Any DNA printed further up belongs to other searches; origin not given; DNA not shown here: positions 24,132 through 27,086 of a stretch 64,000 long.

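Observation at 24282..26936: Octahaem cytochrome c with N-terminal TM anchor and ~200-residue coiled-coil stalk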

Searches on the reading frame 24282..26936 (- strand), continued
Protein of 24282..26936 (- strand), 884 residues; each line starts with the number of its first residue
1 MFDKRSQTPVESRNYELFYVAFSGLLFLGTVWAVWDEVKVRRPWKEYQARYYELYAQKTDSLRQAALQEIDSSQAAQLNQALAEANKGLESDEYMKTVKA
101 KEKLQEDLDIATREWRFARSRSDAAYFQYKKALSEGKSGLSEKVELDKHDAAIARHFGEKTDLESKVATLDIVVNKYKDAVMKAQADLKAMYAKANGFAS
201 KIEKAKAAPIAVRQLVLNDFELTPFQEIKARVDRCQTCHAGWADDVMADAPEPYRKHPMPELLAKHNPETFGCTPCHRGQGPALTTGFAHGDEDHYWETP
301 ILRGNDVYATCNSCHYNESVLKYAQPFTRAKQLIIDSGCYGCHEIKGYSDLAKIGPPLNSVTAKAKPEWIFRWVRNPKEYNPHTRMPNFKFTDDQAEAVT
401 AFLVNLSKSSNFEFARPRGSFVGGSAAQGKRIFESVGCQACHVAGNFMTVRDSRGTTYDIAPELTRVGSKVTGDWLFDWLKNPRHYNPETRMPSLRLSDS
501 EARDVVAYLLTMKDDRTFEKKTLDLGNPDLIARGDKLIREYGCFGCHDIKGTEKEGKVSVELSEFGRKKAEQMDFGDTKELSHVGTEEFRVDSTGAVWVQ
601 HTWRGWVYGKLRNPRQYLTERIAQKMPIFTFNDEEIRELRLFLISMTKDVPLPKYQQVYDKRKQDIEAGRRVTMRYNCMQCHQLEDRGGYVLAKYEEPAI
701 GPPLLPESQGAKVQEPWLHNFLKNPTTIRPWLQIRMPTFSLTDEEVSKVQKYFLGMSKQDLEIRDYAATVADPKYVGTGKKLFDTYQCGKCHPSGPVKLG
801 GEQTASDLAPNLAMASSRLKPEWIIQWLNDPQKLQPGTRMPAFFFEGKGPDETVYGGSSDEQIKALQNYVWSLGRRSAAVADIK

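Call 22: search_protein_families(library=pfam, proteins=[L014:5130-5732:+, L014:5902-6714:+, L014:6727-7842:+, L014:7890-10841:+, L014:10795-11262:+, L014:4275-5126:+, L010:746-1711:+, L010:1764-2666:+, L010:2688-5684:+, L010:5681-6511:+], max_evalue=0.001)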
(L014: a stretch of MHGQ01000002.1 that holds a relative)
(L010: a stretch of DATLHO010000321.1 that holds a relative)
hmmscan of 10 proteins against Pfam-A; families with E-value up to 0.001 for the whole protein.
L014:5130-5732:+ (200 aa): 1 family
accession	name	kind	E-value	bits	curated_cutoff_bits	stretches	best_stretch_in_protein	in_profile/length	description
PF00355.32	Rieske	-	1.2e-11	44.8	20.3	1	90-166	9-87/88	Rieske [2Fe-2S] domain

L014:5902-6714:+ (270 aa): 3 families
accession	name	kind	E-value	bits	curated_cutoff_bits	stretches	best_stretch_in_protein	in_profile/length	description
PF00033.24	Cytochrome_B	-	4.4e-42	144.5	27.2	2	64-197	9-143/189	Cytochrome b/b6/petB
PF13631.11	Cytochrom_B_N_2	-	4.4e-32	111.8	27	1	125-265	1-121/169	Cytochrome b(N-terminal)/b6/petB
PF14358.11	DUF4405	-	5.5e-08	33.6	26.7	1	74-135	5-62/66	Domain of unknown function (DUF4405)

L014:6727-7842:+ (371 aa): 1 family
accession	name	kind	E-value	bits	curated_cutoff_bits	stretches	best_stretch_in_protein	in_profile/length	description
PF00032.22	Cytochrom_B_C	-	2.6e-06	28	20.7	1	161-247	1-82/102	Cytochrome b(C-terminal)/b6/petD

L014:7890-10841:+ (983 aa): 5 families
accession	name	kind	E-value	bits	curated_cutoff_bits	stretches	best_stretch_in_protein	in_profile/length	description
PF00034.26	Cytochrom_C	-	2.4e-24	86.9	21.3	1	477-564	2-89/90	Cytochrome c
PF02433.20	FixO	-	1.4e-17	64.3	29.6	2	349-449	57-155/219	Cytochrome C oxidase, mono-heme subunit/FixO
PF13442.11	Cytochrome_CBB3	-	8.8e-15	55.2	27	0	475-561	2-68/68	Cytochrome C oxidase, cbb3-type, subunit III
PF14522.11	Cytochrome_C7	-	7.2e-08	32.6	24.8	0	295-386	12-66/67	Cytochrome c7 and related cytochrome c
PF22113.1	Mtrc-MtrF_II-IV_dom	-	3.9e-06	26.9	30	0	247-305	113-165/176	Outer membrane cytochrome MtrC/MtrF-like, domains II/IV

L014:10795-11262:+ (155 aa): 0 families

L014:4275-5126:+ (283 aa): 5 families
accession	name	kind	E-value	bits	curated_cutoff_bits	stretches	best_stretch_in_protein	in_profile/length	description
PF13646.12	HEAT_2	-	7.7e-23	81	27.7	2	152-221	2-72/88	HEAT repeats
PF03130.22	HEAT_PBS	-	1.8e-11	43.7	20.9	0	165-191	1-27/27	PBS lyase HEAT-like repeat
PF02985.28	HEAT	-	2.4e-10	40.1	23.5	0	152-177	3-28/31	HEAT repeat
PF13513.12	HEAT_EZ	-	1.5e-06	29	27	0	147-175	26-54/55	HEAT-like repeat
PF01347.28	Vitellogenin_N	-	0.00015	20.9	24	1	86-182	435-529/590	Lipoprotein amino terminal region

L010:746-1711:+ (321 aa): 3 families
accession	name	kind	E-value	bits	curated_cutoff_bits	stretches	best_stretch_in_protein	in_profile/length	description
PF00033.24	Cytochrome_B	-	5.2e-45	154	27.2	1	56-251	8-188/189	Cytochrome b/b6/petB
PF13631.11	Cytochrom_B_N_2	-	5.3e-34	118.1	27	1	121-273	3-139/169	Cytochrome b(N-terminal)/b6/petB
PF14358.11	DUF4405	-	1.1e-05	26.3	26.7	1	67-129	5-62/66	Domain of unknown function (DUF4405)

L010:1764-2666:+ (300 aa): 1 family
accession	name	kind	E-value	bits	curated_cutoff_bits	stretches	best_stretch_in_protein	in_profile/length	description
PF00032.22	Cytochrom_B_C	-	9.7e-05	23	20.7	1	93-179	1-82/102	Cytochrome b(C-terminal)/b6/petD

L010:2688-5684:+ (998 aa): 6 families
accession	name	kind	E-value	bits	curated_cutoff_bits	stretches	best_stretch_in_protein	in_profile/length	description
PF00034.26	Cytochrom_C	-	2.2e-29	103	21.3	2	466-572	1-88/90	Cytochrome c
PF13442.11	Cytochrome_CBB3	-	1.1e-21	77.4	27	1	368-445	4-68/68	Cytochrome C oxidase, cbb3-type, subunit III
PF02433.20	FixO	-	1.1e-10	41.8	29.6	0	521-567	102-148/219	Cytochrome C oxidase, mono-heme subunit/FixO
PF14537.11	Cytochrom_c3_2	-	5.1e-06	27.3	25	0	299-384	2-65/79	Cytochrome c3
PF14522.11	Cytochrome_C7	-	2.5e-05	24.4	24.8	0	302-383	12-66/67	Cytochrome c7 and related cytochrome c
PF14495.11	Cytochrom_C550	-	0.00096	19.3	27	0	851-879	22-49/136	Cytochrome c-550 domain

L010:5681-6511:+ (276 aa): 3 families
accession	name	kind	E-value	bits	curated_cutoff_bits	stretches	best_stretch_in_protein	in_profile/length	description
PF13620.12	CarboxypepD_reg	-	4.5e-06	27.4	32.3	1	183-264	15-81/82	Carboxypeptidase regulatory-like domain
PF14686.12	fn3_3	-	0.0005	20.2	24.4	0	198-227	31-60/75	Polysaccharide lyase family 4, domain II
PF00127.26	Copper-bind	-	0.00084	20.2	21.2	0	108-185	7-94/99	Copper binding proteins, plastocyanin/azurin family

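Call 34: predict_structure(alignment_id=A1)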
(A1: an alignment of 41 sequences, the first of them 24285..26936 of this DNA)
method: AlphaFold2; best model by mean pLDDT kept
length: 884 residues; sequences in the alignment: 41
mean_pLDDT: 79.1   pTM: 0.66
mean pLDDT of the five models: 79.1, 75.9, 74.8, 72.5, 71.5
residues with pLDDT >= 90: 202; 70-90: 486; 50-70: 139; < 50: 57
segments of 3 or more residues with pLDDT < 50: 215-217, 224-228, 233-238, 268-277, 281-290, 802-808, 877-884
pLDDT, mean of each block of 10 residues (from residue 1): 63 75 81 73 76 87 88 88 91 93 92 84 82 81 90 91 91 89 86 85 78 53 48 50 71 63 50 48 42 56 74 82 86 86 78 87 92 90 87 95 95 93 95 88 88 84 89 94 88 88 96 87 92 94 88 74 62 80 80 86 86 85 81 91 76 71 91 87 85 79 69 74 69 75 90 88 74 85 82 58 51 62 73 61 68 83 87 59 37
secondary structure, 60 per line:
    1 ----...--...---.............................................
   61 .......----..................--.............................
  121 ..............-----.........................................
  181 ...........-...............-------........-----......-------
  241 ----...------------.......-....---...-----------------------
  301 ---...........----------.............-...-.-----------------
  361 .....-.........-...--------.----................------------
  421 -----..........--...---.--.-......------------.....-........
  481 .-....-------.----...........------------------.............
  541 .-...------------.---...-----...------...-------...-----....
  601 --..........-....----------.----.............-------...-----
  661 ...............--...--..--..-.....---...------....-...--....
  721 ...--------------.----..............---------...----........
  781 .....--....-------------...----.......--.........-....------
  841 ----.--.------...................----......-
elements in order (helices of 4 or more, strands of 3 or more residues): H16-67 H72-89 H92-134 H140-191 H193-207 E215-222 E228-233 H260-266 H268-271 H304-314 H325-337 H361-364 H367-375 H393-408 H426-435 H449-454 H467-470 H473-481 H483-486 H499-509 H528-541 E579-581 E589-591 E597-600 H603-612 H614-617 H633-645 H661-675 H690-694 H707-710 H717-723 H743-756 H773-785 H788-791 H812-818 H821-829 H831-834 H859-873 H878-883

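Call 35: search_solved_structures(query=A1, max_evalue=0.01, show_alignments=2)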
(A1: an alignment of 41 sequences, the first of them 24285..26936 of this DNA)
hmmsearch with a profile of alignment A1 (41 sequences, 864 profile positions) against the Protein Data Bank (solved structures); distinct sequences matched with E-value up to 0.01: 39.
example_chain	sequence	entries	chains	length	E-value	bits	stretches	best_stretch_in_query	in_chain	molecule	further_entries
2l4d_A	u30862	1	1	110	6.2e-06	27.6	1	334-379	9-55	SCO1/SenC family protein/cytochrome c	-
6btm_A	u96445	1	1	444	2.4e-05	25.7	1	334-403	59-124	Alternative Complex III subunit A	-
5dfs_A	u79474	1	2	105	4.6e-05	24.8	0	473-512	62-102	Cytochrome c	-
5exq_A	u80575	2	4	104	6.9e-05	24.2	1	424-512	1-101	Cytochrome c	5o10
3nwv_A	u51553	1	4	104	7e-05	24.2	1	424-512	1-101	Cytochrome c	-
3zoo_A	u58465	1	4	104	7.1e-05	24.1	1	424-512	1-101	CYTOCHROME C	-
6ecj_A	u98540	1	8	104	7.1e-05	24.1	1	424-512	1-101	Cytochrome c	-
1j3s_A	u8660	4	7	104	8e-05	24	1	424-512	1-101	Cytochrome c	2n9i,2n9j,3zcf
2n3y_A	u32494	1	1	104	9.4e-05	23.7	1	424-512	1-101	Cytochrome c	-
9msz_A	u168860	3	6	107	9.9e-05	23.7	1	424-511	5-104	Cytochrome c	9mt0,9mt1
6duj_A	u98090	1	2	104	0.0001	23.6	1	424-512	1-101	Cytochrome c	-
3cyt_O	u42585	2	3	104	0.00026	22.3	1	424-511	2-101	CYTOCHROME C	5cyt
1i54_A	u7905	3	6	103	0.00029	22.1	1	424-511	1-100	CYTOCHROME C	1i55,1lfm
5ty3_A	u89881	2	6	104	0.00037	21.8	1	424-512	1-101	Cytochrome c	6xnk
3jbt_B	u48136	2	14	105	0.00055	21.2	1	424-512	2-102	Cytochrome c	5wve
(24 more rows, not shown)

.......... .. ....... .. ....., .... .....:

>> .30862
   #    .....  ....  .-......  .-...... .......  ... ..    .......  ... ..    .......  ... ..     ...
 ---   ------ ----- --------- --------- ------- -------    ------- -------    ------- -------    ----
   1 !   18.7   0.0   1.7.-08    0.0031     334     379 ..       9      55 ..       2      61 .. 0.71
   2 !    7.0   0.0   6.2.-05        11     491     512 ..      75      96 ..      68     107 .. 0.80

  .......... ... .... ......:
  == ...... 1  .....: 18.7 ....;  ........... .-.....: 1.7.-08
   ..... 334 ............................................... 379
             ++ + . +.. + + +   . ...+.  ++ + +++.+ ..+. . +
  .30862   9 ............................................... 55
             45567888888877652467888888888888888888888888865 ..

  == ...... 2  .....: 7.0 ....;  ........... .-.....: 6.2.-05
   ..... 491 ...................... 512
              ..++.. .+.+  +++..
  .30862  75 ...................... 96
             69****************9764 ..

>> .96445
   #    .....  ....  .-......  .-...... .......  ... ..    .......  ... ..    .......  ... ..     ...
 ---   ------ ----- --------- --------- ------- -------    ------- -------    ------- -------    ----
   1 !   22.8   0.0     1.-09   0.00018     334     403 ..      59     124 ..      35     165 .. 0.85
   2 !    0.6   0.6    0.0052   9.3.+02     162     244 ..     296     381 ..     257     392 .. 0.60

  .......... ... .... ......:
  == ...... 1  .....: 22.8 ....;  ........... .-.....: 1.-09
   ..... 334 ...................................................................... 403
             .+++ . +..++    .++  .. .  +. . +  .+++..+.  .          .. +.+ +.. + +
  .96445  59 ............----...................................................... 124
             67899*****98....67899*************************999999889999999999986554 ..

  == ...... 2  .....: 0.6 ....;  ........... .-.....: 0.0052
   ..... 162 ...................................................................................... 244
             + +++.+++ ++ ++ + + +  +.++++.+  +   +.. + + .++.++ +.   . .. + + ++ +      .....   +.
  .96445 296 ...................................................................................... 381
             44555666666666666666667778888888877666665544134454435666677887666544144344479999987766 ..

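Call 37: fold_search(model_id=the predicted structure, library=pdb)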
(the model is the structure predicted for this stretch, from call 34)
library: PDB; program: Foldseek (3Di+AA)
matches with E <= 10: 591; with E <= 0.001: 0
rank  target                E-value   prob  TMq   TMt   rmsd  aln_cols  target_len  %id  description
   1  6ixv_A                1.5e-01  0.94  0.09  0.25  11.5       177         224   15  Crystal structure of SH3BP5-Rab11a (released 2019-03-20)
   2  6djl_B                1.6e-01  0.98  0.10  0.27  10.8       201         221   11  Crystal structure of the Rab11 GEF SH3BP5 bound to nucleotide free Rab11A (released 2018-09-26)
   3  5ew5_A                1.6e-01  0.97  0.09  0.16  25.6       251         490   12  Crystal Structure of Colicin E9 In Complex with Its Immunity Protein Im9 (released 2016-07-20)
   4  6ixf_A                1.7e-01  0.95  0.10  0.27  10.2       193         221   14  Crystal structure of SeMet apo SH3BP5 (P41) (released 2019-03-20)
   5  3vkg_B                1.7e-01  0.06  0.07  0.03  41.5       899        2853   11  X-ray structure of an MTBD truncation mutant of dynein motor domain (released 2012-03-14)
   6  6ixv_D                2.1e-01  0.97  0.10  0.27  11.2       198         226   15  Crystal structure of SH3BP5-Rab11a (released 2019-03-20)
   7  6ixf_B                2.4e-01  0.96  0.10  0.28  10.9       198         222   14  Crystal structure of SeMet apo SH3BP5 (P41) (released 2019-03-20)
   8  6djl_E                2.7e-01  0.93  0.11  0.27   9.2       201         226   12  Crystal structure of the Rab11 GEF SH3BP5 bound to nucleotide free Rab11A (released 2018-09-26)
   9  3vkg_A                2.9e-01  0.72  0.07  0.03  26.4       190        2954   14  X-ray structure of an MTBD truncation mutant of dynein motor domain (released 2012-03-14)
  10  6djl_C                3.0e-01  0.97  0.12  0.29   8.9       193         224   12  Crystal structure of the Rab11 GEF SH3BP5 bound to nucleotide free Rab11A (released 2018-09-26)
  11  2b5u_A                3.1e-01  1.00  0.10  0.17  17.7       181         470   14  Crystal Structure Of Colicin E3 V206C Mutant In Complex With Its Immunity Protein (released 2006-11-07)
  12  6ixv_C                3.2e-01  0.94  0.10  0.28  10.3       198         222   15  Crystal structure of SH3BP5-Rab11a (released 2019-03-20)
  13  4dcn_D                3.2e-01  0.69  0.07  0.22  22.1       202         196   13  Crystal Structure Analysis of the Arfaptin2 BAR domain in Complex with ARL1 (released 2012-06-13)
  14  5xg2                  3.8e-01  0.84  0.09  0.24  19.1       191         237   12  Crystal structure of a coiled-coil segment (residues 345-468 and 694-814) of Pyrococcus yayanosii Smc (released 2017-06-07)
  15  6ixe                  4.1e-01  0.95  0.11  0.31  10.1       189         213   15  Crystal structure of SeMet apo SH3BP5 (I41) (released 2019-03-20)
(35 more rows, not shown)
